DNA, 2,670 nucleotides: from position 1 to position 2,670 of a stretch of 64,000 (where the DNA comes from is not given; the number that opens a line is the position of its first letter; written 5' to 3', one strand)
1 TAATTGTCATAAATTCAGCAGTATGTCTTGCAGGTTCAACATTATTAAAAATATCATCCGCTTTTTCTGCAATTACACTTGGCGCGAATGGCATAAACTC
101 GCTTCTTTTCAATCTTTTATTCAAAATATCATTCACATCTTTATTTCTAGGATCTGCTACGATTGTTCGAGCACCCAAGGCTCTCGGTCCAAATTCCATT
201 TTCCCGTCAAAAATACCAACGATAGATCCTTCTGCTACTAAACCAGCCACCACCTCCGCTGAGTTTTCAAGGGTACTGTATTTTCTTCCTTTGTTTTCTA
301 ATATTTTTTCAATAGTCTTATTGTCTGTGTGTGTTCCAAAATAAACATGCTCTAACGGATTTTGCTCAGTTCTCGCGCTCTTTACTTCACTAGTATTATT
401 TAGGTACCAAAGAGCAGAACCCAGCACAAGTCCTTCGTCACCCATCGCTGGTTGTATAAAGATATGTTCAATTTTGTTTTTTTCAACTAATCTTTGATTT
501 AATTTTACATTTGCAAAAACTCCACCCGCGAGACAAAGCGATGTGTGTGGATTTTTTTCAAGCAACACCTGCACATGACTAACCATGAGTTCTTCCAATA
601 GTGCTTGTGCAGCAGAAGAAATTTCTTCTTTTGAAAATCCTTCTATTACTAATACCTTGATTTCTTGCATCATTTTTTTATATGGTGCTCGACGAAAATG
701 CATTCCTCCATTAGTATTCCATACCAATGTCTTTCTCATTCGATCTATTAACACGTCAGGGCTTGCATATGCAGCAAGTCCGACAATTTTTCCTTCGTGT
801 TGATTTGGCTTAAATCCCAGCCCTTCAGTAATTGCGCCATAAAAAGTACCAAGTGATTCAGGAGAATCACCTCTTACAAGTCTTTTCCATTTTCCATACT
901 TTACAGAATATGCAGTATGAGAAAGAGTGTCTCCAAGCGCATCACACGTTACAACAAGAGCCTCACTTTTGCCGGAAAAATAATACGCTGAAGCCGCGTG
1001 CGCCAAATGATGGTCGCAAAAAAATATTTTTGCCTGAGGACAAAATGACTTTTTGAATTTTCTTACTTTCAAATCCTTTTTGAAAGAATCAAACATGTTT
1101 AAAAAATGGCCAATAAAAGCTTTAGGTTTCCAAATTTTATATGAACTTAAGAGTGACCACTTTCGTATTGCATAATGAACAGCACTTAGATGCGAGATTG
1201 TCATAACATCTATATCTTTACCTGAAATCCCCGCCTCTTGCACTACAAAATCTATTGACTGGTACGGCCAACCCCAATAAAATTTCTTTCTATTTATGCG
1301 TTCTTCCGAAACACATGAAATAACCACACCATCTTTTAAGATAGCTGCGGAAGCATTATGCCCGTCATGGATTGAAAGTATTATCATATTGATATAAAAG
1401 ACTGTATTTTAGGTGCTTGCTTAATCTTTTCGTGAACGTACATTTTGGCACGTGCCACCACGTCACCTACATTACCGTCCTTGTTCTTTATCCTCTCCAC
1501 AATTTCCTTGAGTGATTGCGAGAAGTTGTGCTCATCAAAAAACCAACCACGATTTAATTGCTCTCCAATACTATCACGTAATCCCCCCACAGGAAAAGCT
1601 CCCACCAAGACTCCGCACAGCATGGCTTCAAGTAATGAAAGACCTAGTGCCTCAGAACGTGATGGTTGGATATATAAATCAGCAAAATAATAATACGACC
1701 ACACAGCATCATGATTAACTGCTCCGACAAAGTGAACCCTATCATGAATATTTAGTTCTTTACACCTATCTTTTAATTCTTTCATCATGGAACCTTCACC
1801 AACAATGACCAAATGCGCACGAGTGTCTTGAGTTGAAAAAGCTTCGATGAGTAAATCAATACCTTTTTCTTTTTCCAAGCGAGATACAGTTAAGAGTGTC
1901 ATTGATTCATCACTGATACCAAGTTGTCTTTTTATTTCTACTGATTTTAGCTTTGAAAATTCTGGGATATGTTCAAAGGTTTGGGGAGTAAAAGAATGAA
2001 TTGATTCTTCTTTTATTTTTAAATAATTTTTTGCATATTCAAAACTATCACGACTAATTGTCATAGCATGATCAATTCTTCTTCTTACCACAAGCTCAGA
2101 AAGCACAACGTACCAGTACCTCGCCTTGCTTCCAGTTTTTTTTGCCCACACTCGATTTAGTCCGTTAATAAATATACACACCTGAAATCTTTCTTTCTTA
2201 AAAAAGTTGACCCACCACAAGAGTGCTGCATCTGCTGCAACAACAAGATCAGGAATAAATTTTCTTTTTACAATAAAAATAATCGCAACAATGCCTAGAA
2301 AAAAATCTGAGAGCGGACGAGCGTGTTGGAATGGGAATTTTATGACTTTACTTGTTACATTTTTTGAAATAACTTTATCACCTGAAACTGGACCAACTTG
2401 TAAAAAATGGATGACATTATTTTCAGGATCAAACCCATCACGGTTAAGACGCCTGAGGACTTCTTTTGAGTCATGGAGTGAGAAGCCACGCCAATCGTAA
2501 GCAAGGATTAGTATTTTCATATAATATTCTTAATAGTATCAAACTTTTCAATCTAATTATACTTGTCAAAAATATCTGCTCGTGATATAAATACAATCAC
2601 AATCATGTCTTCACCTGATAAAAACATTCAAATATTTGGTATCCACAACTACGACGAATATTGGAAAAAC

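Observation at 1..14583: Glycan-decoration island with a Nod-factor-like modification toolkit and six glycosyltransferases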

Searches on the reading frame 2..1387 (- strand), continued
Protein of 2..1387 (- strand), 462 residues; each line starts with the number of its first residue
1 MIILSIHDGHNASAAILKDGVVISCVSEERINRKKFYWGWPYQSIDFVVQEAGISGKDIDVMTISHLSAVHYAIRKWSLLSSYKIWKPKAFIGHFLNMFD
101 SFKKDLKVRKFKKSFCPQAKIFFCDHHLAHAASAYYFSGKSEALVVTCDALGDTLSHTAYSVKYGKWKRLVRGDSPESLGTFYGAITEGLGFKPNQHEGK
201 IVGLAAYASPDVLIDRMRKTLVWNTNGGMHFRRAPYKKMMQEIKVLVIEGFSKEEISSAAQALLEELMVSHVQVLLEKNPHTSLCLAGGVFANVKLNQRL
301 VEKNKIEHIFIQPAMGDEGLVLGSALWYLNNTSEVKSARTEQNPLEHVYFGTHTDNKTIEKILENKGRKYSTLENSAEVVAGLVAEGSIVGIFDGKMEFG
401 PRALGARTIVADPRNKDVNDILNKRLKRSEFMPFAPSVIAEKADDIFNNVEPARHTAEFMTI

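Call 57: find_encoding_contigs(protein=P0024, flank=10000, max_places=1)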
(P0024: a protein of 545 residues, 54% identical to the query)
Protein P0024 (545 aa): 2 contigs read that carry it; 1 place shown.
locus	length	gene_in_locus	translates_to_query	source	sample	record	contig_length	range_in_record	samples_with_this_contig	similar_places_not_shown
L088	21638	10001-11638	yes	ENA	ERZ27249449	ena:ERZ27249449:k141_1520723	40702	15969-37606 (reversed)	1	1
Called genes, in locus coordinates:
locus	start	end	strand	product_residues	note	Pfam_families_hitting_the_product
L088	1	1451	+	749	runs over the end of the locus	PF01073:3Beta_HSD, PF01370:Epimerase, PF02719:Polysacc_synt_2, PF04321:RmlD_sub_bind, PF16363:GDP_Man_Dehyd, PF03721:UDPG_MGDP_dh_N, PF00984:UDPG_MGDP_dh, PF03720:UDPG_MGDP_dh_C, +4 more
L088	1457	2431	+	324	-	PF00106:adh_short (weak), PF01073:3Beta_HSD, PF01370:Epimerase, PF02719:Polysacc_synt_2, PF04321:RmlD_sub_bind (faint), PF07993:NAD_binding_4, PF16363:GDP_Man_Dehyd, PF02719:Polysacc_synt_2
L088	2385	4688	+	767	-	PF13477:Glyco_trans_4_2 (faint), PF13439:Glyco_transf_4, PF13579:Glyco_trans_4_4, PF00534:Glycos_transf_1, PF13692:Glyco_trans_1_4, PF13439:Glyco_transf_4 (weak), PF00534:Glycos_transf_1, PF13692:Glyco_trans_1_4, +1 more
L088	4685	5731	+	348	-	PF04055:Radical_SAM, PF13186:SPASM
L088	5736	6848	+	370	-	PF20706:GT4-conflict, PF00534:Glycos_transf_1, PF13692:Glyco_trans_1_4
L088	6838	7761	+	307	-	PF01073:3Beta_HSD, PF01370:Epimerase, PF02719:Polysacc_synt_2, PF04321:RmlD_sub_bind, PF07993:NAD_binding_4 (faint), PF16363:GDP_Man_Dehyd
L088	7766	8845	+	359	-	PF00534:Glycos_transf_1, PF13692:Glyco_trans_1_4, PF13524:Glyco_trans_1_2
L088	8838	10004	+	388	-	PF00534:Glycos_transf_1, PF13692:Glyco_trans_1_4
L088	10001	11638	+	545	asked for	PF02543:Carbam_trans_N, PF22521:HypF_C_2 (weak), PF16861:Carbam_trans_C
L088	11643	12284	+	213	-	PF02353:CMAS (weak), PF13489:Methyltransf_23, PF07021:MetW, PF13847:Methyltransf_31, PF08241:Methyltransf_11, PF08242:Methyltransf_12, PF13649:Methyltransf_25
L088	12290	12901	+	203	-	PF01209:Ubie_methyltran (weak), PF05219:DREV (weak), PF13489:Methyltransf_23, PF13847:Methyltransf_31, PF08241:Methyltransf_11, PF08242:Methyltransf_12, PF13649:Methyltransf_25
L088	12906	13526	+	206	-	PF08241:Methyltransf_11, PF13489:Methyltransf_23 (weak)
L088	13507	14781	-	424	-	PF01943:Polysacc_synt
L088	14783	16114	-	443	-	PF02397:Bac_transf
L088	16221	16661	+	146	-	PF04138:GtrA_DPMS_TM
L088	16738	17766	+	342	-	PF01073:3Beta_HSD, PF01370:Epimerase, PF16363:GDP_Man_Dehyd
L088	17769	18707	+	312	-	PF00535:Glycos_transf_2, PF13641:Glyco_tranf_2_3 (weak)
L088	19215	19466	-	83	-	PF01329:Pterin_4a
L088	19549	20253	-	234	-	PF00175:NAD_binding_1, PF08030:NAD_binding_6 (weak)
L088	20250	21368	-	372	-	PF01168:Ala_racemase_N, PF00842:Ala_racemase_C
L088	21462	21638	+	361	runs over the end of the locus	PF02646:RmuC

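Call 58: find_encoding_contigs(protein=P0006, flank=10000, max_places=1)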
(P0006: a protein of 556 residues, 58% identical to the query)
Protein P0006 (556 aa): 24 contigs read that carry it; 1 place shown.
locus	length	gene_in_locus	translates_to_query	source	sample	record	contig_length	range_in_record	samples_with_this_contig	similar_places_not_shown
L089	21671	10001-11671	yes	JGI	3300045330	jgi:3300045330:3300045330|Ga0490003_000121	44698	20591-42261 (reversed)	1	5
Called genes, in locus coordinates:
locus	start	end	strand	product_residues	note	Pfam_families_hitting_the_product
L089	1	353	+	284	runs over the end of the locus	PF13428:TPR_14 (faint), PF14559:TPR_19 (weak)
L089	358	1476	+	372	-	PF13439:Glyco_transf_4, PF13579:Glyco_trans_4_4, PF00534:Glycos_transf_1, PF13692:Glyco_trans_1_4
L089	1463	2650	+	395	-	PF13439:Glyco_transf_4, PF13579:Glyco_trans_4_4 (weak), PF20706:GT4-conflict, PF00534:Glycos_transf_1, PF13692:Glyco_trans_1_4, PF13524:Glyco_trans_1_2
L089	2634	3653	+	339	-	PF13692:Glyco_trans_1_4, PF00534:Glycos_transf_1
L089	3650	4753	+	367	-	PF13579:Glyco_trans_4_4, PF13439:Glyco_transf_4, PF20706:GT4-conflict, PF00534:Glycos_transf_1, PF13692:Glyco_trans_1_4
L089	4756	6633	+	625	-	PF00534:Glycos_transf_1, PF13692:Glyco_trans_1_4, PF13524:Glyco_trans_1_2, PF00685:Sulfotransfer_1, PF13469:Sulfotransfer_3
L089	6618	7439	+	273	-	PF01522:Polysacc_deac_1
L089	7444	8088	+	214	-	-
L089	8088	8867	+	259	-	PF05050:Methyltransf_21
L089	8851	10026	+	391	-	PF20706:GT4-conflict, PF00534:Glycos_transf_1, PF13692:Glyco_trans_1_4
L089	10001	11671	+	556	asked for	PF02543:Carbam_trans_N, PF22521:HypF_C_2 (weak), PF16861:Carbam_trans_C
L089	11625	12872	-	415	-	PF01554:MatE (faint), PF01943:Polysacc_synt, PF13440:Polysacc_synt_3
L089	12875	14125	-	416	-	PF02397:Bac_transf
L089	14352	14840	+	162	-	PF00466:Ribosomal_L10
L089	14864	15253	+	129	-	PF16320:Ribosomal_L12_N, PF00542:Ribosomal_L12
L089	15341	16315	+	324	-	PF13354:Beta-lactamase2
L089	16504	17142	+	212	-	-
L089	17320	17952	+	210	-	PF05552:MS_channel_1st_1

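Call 66: search_solved_structures(query=P0001, max_evalue=0.00001, show_alignments=1)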
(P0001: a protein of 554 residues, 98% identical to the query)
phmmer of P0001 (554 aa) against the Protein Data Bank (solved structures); distinct sequences matched with E-value up to 0.00001: 12.
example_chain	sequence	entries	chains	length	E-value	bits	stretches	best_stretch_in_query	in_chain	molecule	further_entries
7xb6_A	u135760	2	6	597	2.7e-61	211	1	9-546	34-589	Carbamoyltransferase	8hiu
9s2t_A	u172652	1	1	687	5.2e-59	203.4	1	10-546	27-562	Decarbamoylnovobiocin carbamoyltransferase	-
7vzq_A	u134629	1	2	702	2.5e-58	201.2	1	9-544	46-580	GdmN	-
7vyj_A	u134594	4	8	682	2e-57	198.2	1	10-544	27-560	GdmN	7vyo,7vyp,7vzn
7vzu_A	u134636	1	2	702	2.1e-57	198.1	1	10-544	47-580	GdmN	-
7vx0_A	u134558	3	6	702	2.2e-57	198.1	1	10-544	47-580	GdmN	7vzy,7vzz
3ven_A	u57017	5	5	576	3.1e-57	197.6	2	252-540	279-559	O-carbamoyltransferase TobZ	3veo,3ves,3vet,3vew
3ver_A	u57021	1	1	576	6e-57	196.6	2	252-540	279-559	O-carbamoyltransferase TobZ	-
3vf4_A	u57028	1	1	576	1.6e-56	195.3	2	252-540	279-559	O-carbamoyltransferase TobZ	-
3vf2_A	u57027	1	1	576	1.7e-56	195.1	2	252-540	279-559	O-carbamoyltransferase TobZ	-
3vez_A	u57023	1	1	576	3e-56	194.3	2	252-540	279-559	O-carbamoyltransferase TobZ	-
3vex_A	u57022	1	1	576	4.6e-56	193.7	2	252-540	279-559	O-carbamoyltransferase TobZ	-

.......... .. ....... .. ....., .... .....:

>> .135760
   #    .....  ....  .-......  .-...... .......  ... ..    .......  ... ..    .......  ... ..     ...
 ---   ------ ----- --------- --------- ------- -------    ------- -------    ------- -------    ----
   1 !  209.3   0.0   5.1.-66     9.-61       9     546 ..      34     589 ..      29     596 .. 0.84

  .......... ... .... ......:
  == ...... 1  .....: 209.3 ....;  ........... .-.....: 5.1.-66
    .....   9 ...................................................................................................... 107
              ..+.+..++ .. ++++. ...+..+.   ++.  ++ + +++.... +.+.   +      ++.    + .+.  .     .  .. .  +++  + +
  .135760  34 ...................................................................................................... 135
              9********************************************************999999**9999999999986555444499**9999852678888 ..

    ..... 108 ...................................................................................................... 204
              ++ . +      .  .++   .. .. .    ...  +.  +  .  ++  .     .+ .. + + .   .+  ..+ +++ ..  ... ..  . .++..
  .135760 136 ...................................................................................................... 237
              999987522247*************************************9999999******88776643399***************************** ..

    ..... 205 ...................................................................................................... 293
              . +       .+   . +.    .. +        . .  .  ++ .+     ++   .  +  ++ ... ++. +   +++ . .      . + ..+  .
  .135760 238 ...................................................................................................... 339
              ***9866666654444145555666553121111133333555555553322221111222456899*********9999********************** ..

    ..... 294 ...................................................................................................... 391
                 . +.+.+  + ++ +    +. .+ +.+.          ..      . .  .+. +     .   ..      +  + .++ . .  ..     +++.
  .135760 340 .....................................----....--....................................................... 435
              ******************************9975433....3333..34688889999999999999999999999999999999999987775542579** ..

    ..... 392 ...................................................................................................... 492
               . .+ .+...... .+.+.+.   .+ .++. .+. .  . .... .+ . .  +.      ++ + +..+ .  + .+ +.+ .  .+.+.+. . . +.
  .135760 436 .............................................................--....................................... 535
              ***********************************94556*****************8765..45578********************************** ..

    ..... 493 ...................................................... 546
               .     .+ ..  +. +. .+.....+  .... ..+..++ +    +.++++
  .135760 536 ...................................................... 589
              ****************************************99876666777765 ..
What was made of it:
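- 2..1387 (-): O-carbamoyltransferase (NodU/CmcH/TobZ family). These are the N-terminal 462 of about 554 residues; the gene runs off the left end of the window. The 98%-identical full-length P0001 matches the solved TobZ, GdmN and NovN structures at E 1e-57 to 1e-61 (call 66).
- On NodU/CmcH/TobZ O-carbamoyltransferase family: The full-length 98%-identical P0001 aligns end to end with the TobZ, GdmN and NovN structures (call 66).
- Closest known: NodU/CmcH/TobZ/NovN/GdmN O-carbamoyltransferases. Same: It gives full-length alignments to solved structures at E about 1e-57 to 1e-61 (call 66).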

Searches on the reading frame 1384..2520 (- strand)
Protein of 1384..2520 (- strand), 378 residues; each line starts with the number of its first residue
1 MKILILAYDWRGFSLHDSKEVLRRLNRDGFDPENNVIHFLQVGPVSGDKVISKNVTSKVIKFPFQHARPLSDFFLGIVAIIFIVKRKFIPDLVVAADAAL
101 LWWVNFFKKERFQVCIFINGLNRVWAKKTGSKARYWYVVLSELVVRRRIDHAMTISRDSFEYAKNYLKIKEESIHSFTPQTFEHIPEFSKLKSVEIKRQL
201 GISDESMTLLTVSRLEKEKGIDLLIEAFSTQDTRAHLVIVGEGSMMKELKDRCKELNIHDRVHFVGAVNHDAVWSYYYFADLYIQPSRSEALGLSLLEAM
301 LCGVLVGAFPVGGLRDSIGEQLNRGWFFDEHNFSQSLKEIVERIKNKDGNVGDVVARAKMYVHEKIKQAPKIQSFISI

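Call 5: search_protein_families(library=pfam, proteins=[window:1384-2520:-], max_evalue=0.01)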
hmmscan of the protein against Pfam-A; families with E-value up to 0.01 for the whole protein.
window:1384-2520:- (378 aa): 3 families
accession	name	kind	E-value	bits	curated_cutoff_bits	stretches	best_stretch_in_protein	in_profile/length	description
PF00534.26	Glycos_transf_1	-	1.5e-35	122.7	26.4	1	195-346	4-157/172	Glycosyl transferases group 1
PF13692.12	Glyco_trans_1_4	-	3e-26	92.8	27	1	208-342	3-137/142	Glycosyl transferases group 1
PF20706.3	GT4-conflict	-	4.9e-06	26.2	26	1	178-305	171-307/385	Family 4 Glycosyltransferase in conflict systems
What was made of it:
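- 1384..2520 (-): GT4 glycosyltransferase GT_a. Its stop overlaps the start of the carbamoyltransferase gene. Glycos_transf_1 scores 122.7 bits (call 5).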

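Call 10: search_protein_families(library=ncbifam, proteins=[window:1384-2520:-], max_evalue=0.001)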
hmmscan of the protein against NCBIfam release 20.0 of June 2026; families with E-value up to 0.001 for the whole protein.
window:1384-2520:- (378 aa): 44 families (the best 25 are shown)
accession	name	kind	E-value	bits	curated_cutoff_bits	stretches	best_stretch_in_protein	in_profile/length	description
TIGR03999.1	thiol_BshA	equivalog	3.1e-23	82.3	273.7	1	161-374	157-365/375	N-acetyl-alpha-D-glucosaminyl L-malate synthase BshA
NF046085.1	XrtY_assoc_Gly1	equivalog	1.9e-19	69.8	400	1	174-376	176-378/387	XrtY-associated glycosyltransferase XYAG1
TIGR04063.1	stp3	hypoth_equivalog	1.8e-18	66.6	442.05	1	192-373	200-386/397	TIGR04063 family PEP-CTERM/XrtA system glycosyltransferase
NF041876.1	EPS_EpsE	equivalog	3.3e-18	66.1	400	1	204-365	212-379/389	exopolysaccharide biosynthesis GT4 family glycosyltransferase EpsE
TIGR04157.1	glyco_rSAM_CFB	subfamily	4.9e-18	65.3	400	1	146-321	167-342/406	TIGR04157 family glycosyltransferase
NF047684.1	TeichurnBiosyTuaC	equivalog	1.2e-16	60.7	550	1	191-355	204-362/391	teichuronic acid biosynthesis protein TuaC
TIGR02095.1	glgA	subfamily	9.5e-16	57.5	328.45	1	196-341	282-435/477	glycogen/starch synthase, ADP-glucose type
TIGR03088.1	stp2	hypoth_equivalog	1e-15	57.7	409.05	1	144-365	132-356/374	TIGR03088 family PEP-CTERM/XrtA system glycosyltransferase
NF049988.1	MGlcDAGSynMgs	equivalog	1.4e-15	57.5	400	1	194-361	201-367/398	alpha-monoglucosyldiacylglycerol synthase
NF038298.1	EPS_HpsO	equivalog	9.4e-15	54.3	575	1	188-346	183-351/388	hormogonium polysaccharide biosynthesis glycosyltransferase HpsO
NF012028.0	PRK15484.1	subfamily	4.3e-14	52.4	618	1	187-368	174-364/380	lipopolysaccharide N-acetylglucosaminyltransferase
NF038255.1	exopoly_VpsD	equivalog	5.9e-14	51.7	300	1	70-368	83-371/381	VpsD family glycosyltransferase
NF050063.1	ProtGlycPglJ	equivalog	6.4e-14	51.9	500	1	190-306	178-292/363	N-acetylgalactosamine-N,N'-diacetylbacillosaminyl-diphospho-undecaprenol 4-alpha-N-acetylgalactosaminyltransferase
NF038295.1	EPS_HpsP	equivalog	2.1e-12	46.8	550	1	190-341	191-350/388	hormogonium polysaccharide biosynthesis glycosyltransferase HpsP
TIGR03449.1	mycothiol_MshA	equivalog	2.4e-12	46.5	462.5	1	193-342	207-368/406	D-inositol-3-phosphate glycosyltransferase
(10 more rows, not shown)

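Call 11: find_encoding_contigs(protein=window:1384-2520:-, flank=10000, max_places=6)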
Protein window:1384-2520:- (378 aa): no gene with exactly this product is on record in the collection.
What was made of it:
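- Tried and rejected: The exact look-up of GT_a found nothing (call 11).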
